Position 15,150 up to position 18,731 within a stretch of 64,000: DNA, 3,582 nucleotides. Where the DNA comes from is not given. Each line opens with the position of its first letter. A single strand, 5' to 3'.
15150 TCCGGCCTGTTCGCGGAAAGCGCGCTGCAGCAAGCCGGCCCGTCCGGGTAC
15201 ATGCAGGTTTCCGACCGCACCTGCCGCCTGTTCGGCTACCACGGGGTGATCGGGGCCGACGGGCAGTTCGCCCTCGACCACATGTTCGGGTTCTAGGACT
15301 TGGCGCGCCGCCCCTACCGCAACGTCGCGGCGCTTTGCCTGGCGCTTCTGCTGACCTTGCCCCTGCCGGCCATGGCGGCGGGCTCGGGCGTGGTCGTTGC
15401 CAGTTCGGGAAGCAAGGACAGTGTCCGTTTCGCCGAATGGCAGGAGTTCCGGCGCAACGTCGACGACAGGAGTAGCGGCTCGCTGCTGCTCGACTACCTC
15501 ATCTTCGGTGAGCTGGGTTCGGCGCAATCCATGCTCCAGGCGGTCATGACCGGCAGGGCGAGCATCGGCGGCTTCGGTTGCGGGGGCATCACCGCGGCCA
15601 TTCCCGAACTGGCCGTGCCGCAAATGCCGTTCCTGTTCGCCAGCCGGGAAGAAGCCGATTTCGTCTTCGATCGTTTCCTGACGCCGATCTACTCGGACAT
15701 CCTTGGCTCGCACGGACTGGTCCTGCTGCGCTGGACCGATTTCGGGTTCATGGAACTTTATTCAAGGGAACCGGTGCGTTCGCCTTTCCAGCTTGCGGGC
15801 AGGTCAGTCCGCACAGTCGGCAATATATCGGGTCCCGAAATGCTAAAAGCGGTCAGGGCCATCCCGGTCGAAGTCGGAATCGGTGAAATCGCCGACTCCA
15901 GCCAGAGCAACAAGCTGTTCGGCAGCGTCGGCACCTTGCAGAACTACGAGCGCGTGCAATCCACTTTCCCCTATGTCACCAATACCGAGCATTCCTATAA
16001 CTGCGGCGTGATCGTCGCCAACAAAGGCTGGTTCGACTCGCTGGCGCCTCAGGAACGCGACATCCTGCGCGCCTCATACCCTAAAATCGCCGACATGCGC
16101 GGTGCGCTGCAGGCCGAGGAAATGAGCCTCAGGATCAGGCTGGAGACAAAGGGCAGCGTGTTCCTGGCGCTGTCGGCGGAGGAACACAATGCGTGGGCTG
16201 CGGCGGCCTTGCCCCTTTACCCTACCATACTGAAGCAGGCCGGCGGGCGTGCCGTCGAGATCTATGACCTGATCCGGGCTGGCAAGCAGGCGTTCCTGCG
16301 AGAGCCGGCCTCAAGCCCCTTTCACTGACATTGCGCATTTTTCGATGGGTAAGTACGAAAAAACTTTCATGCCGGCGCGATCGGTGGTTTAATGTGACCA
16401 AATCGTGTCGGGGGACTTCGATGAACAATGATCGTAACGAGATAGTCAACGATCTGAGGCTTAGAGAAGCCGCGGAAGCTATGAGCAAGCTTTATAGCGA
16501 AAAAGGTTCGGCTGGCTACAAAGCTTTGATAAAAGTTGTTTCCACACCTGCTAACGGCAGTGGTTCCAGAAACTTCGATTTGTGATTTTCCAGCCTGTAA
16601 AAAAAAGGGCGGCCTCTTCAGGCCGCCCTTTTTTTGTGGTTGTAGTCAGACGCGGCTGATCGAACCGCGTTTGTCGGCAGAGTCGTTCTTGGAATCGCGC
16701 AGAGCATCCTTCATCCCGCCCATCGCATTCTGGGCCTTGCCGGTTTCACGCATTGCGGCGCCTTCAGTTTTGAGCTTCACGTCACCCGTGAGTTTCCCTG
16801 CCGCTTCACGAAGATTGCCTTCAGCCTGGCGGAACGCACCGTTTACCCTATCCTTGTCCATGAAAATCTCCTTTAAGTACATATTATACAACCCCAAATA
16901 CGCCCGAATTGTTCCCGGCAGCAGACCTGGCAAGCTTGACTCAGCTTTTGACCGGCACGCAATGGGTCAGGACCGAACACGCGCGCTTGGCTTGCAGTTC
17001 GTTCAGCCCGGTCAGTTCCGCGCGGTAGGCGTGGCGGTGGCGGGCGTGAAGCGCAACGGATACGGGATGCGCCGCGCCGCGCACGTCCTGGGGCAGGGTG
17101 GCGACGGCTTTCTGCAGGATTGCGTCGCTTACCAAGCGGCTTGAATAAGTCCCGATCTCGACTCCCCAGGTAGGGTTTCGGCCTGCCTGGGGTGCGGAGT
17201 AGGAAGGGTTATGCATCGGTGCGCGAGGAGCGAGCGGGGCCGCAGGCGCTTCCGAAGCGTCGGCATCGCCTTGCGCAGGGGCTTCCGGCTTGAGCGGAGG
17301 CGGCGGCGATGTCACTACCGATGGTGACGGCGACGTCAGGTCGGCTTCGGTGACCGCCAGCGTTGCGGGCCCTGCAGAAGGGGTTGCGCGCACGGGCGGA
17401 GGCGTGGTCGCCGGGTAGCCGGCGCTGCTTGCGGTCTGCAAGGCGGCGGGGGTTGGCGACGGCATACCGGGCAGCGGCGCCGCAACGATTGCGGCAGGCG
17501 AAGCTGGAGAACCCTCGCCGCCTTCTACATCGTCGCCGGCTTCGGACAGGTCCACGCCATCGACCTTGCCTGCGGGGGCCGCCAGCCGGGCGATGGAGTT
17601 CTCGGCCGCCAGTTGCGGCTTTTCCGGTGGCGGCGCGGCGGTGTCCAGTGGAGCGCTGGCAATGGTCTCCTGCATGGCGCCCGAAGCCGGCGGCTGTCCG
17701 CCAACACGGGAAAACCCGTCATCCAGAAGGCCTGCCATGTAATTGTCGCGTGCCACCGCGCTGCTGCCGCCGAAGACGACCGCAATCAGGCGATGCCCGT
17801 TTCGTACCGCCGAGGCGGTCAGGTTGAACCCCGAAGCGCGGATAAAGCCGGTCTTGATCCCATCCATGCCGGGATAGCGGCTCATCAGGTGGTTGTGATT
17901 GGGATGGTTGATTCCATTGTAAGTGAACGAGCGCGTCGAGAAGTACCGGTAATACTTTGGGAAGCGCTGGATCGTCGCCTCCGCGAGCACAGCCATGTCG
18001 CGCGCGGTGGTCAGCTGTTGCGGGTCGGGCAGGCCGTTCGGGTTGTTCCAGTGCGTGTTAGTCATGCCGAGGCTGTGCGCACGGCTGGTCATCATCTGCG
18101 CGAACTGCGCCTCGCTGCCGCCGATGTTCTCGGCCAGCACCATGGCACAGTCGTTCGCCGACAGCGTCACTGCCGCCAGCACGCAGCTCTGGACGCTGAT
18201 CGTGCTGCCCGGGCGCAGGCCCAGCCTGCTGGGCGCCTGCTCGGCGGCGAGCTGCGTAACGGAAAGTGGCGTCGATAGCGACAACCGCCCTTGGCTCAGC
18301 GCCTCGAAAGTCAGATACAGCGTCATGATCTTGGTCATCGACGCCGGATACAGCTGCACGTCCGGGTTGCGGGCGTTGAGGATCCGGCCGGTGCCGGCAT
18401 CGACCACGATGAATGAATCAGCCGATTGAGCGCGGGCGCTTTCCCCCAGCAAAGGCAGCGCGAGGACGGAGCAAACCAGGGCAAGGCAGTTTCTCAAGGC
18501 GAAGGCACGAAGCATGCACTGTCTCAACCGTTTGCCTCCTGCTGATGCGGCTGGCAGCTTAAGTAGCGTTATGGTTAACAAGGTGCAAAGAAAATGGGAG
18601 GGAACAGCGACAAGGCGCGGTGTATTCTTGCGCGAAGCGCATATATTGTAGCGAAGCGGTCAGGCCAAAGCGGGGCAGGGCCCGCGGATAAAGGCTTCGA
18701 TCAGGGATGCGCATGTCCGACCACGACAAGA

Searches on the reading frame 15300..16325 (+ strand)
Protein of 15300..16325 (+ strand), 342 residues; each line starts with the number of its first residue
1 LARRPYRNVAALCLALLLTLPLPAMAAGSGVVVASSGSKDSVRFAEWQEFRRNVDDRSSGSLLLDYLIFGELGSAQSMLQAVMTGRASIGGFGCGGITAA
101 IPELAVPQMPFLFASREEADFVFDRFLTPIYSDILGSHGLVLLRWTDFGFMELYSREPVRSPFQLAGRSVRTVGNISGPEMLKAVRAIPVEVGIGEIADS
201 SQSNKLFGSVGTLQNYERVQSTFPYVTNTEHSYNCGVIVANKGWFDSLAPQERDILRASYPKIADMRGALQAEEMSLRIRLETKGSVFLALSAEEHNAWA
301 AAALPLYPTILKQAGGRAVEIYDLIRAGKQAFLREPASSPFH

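Call 75: search_protein_families(library=pfam, proteins=[window:15300-16325:+], max_evalue=0.0001)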
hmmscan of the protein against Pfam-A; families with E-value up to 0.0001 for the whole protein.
window:15300-16325:+ (342 aa): 1 family
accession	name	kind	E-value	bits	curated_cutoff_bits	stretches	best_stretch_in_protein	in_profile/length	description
PF03480.18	DctP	-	1.6e-31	110.2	23.4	1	37-310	5-282/286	Bacterial extracellular solute-binding protein, family 7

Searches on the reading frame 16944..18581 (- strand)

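Call 75: search_protein_families(library=pfam, proteins=[window:16944-18581:-], max_evalue=0.0001)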
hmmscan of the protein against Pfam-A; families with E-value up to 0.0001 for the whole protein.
window:16944-18581:- (546 aa): 2 families
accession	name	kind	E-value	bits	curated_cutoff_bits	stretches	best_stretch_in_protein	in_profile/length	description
PF00768.25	Peptidase_S11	-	1.3e-62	211.8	27.6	1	49-273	7-238/239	D-alanyl-D-alanine carboxypeptidase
PF13354.11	Beta-lactamase2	-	2.4e-14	53.6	22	1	57-202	2-145/214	Beta-lactamase enzyme family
